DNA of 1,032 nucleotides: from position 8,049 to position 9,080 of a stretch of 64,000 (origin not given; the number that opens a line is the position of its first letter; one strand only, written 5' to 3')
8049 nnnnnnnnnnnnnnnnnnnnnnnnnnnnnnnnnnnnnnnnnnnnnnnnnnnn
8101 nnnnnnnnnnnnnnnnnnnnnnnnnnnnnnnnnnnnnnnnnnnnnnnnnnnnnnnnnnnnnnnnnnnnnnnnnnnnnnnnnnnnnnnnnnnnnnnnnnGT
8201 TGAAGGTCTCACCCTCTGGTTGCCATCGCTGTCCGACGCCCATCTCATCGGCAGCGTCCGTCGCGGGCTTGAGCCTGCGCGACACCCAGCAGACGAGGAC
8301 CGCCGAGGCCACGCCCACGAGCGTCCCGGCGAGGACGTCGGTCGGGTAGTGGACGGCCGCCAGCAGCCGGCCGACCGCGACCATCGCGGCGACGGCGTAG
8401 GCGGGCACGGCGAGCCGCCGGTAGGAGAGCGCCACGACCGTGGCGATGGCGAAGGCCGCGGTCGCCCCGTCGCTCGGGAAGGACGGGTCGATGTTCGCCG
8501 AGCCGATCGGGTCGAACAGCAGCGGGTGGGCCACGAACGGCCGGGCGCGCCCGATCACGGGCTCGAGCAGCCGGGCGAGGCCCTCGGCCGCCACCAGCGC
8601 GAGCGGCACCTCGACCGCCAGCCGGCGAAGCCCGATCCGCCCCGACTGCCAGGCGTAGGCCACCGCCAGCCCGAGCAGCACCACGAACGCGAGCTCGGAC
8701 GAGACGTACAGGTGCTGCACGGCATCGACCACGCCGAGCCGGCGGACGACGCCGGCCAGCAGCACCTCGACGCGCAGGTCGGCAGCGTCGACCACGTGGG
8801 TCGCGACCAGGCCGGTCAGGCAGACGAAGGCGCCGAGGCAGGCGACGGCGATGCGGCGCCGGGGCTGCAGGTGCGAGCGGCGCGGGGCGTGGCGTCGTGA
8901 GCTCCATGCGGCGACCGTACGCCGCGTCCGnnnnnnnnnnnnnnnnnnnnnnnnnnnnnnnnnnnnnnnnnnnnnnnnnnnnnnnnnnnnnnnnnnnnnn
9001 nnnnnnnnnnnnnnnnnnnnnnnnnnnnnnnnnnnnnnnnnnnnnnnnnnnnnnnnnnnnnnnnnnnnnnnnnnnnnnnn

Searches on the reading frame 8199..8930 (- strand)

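Call 78: search_protein_families(library=pfam, proteins=[window:8199-8930:-], max_evalue=0.00001)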
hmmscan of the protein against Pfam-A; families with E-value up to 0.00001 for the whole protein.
window:8199-8930:- (244 aa): 1 family
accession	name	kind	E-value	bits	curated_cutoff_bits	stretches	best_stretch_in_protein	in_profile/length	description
PF01569.27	PAP2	-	1.9e-16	60.4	27.2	1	107-218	4-126/130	PAP2 superfamily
